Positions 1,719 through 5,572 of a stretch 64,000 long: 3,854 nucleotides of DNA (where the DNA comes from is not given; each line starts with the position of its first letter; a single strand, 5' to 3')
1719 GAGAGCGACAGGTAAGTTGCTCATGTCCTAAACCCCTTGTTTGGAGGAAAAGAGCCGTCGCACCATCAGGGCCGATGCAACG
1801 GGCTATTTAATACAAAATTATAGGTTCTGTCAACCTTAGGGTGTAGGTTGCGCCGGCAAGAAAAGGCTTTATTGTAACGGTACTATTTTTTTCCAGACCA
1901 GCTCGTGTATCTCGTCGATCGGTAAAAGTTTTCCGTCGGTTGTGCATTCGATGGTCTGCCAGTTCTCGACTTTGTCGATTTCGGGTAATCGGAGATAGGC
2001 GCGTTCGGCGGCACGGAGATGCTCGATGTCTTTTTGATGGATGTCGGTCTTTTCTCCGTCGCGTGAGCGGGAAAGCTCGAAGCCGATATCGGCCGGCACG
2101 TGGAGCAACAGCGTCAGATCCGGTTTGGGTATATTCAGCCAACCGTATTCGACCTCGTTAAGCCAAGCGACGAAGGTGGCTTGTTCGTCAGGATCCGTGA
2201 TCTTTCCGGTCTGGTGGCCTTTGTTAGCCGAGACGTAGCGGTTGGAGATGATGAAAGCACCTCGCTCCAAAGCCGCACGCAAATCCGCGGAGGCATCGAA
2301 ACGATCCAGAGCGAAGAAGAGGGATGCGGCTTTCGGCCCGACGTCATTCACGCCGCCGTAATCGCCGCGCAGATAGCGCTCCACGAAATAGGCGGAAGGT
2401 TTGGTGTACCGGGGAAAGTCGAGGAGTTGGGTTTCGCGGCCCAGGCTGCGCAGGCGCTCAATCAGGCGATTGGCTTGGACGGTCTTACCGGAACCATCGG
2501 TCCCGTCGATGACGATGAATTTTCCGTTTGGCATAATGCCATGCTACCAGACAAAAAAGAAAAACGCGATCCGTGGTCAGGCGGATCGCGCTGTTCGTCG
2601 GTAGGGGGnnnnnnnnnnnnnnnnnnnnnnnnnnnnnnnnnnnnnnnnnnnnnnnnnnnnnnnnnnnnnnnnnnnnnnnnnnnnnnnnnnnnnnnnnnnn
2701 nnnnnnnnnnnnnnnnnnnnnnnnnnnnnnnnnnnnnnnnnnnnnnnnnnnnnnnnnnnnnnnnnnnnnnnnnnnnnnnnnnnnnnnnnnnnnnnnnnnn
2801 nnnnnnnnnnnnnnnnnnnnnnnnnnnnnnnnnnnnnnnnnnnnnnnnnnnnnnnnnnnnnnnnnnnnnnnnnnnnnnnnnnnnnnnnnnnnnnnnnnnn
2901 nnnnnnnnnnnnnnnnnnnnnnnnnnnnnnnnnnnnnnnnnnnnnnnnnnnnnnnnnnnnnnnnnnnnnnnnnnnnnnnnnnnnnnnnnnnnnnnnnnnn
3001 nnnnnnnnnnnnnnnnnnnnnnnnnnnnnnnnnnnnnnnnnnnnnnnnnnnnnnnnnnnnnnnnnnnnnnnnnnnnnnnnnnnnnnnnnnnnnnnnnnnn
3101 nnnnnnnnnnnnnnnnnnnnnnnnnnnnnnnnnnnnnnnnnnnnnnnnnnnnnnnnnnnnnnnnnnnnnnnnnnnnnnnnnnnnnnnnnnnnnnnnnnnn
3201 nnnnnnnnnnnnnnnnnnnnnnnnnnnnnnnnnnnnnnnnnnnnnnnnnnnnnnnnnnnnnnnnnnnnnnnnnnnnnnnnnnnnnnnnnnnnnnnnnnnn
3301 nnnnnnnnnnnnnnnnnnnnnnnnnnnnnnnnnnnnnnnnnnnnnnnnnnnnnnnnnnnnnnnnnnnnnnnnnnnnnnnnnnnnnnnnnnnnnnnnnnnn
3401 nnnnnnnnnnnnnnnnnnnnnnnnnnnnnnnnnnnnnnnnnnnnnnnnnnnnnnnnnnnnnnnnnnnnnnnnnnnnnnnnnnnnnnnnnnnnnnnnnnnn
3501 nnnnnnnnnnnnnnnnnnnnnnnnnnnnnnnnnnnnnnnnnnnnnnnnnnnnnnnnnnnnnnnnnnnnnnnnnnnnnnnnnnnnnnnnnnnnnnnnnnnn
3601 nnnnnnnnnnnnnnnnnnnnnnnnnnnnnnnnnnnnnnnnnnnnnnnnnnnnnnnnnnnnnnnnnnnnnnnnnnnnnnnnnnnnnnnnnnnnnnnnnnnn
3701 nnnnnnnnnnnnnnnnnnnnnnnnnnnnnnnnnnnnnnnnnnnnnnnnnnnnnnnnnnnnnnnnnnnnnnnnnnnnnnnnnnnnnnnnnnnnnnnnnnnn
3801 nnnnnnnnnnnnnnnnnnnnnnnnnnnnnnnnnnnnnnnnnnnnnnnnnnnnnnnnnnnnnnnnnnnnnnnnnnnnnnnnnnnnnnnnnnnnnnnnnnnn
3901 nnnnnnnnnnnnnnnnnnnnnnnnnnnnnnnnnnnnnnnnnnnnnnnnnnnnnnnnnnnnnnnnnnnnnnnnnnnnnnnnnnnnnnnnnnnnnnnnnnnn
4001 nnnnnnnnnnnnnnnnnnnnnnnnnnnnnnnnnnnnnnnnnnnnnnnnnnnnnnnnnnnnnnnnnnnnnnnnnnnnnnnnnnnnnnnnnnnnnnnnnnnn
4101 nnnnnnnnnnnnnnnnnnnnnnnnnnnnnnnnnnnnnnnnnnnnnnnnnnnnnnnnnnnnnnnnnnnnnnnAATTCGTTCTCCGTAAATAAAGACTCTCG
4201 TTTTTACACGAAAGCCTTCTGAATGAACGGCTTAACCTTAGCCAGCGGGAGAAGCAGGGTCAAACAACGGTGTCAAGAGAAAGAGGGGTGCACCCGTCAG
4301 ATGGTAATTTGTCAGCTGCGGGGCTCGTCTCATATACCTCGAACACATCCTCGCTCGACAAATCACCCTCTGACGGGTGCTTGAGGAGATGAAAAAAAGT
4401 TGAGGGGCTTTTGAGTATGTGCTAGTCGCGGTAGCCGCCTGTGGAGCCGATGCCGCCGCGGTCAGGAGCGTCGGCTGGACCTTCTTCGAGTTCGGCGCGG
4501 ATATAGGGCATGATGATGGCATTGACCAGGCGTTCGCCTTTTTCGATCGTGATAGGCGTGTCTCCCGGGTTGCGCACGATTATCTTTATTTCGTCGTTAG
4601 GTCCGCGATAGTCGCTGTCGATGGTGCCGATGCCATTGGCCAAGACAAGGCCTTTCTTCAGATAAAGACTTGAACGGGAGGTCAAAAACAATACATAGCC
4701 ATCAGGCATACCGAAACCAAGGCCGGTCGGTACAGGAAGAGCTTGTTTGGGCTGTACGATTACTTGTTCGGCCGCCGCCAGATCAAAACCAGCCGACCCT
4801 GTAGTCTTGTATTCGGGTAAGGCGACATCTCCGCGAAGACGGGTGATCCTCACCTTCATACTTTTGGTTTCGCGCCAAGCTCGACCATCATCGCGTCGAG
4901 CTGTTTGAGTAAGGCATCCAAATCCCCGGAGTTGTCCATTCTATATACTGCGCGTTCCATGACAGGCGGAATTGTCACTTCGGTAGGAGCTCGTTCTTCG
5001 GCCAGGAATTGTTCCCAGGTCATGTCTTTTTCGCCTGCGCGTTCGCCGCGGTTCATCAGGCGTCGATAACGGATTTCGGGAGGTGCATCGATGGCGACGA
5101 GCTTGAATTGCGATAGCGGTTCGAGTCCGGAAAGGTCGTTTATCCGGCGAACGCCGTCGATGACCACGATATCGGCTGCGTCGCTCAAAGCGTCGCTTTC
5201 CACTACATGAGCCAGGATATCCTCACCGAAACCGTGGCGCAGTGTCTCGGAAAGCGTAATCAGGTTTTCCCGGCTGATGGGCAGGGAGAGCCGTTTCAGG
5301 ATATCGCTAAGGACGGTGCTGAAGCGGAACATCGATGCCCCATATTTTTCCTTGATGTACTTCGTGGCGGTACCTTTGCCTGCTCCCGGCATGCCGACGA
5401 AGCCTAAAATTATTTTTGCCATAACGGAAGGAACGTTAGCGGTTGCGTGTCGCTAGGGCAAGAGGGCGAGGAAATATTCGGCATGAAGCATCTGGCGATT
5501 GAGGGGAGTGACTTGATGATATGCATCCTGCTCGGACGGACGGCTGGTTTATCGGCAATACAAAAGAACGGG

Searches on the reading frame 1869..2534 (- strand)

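Call 25: search_protein_families(library=pfam, proteins=[window:1869-2534:-], max_evalue=0.001)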
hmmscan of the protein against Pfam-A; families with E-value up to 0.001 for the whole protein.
window:1869-2534:- (221 aa): 1 family
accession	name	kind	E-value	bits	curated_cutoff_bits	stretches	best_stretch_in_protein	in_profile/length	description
PF02223.23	Thymidylate_kin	-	1.5e-16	61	27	1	9-197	1-174/185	Thymidylate kinase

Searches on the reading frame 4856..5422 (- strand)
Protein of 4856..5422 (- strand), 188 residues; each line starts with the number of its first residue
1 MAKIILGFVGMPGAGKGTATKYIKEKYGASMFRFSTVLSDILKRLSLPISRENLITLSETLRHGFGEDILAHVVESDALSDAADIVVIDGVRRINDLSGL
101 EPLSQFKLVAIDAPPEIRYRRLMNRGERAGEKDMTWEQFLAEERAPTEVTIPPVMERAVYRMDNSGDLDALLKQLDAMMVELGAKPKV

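Call 25: search_protein_families(library=pfam, proteins=[window:4856-5422:-], max_evalue=0.001)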
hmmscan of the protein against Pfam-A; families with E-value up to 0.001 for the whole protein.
window:4856-5422:- (188 aa): 2 families
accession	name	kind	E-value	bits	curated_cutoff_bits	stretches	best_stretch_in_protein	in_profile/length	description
PF13207.12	AAA_17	-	1e-13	52.2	27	1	9-136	1-132/136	AAA domain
PF13238.12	AAA_18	-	3.1e-10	41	29.4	1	8-133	3-119/128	AAA domain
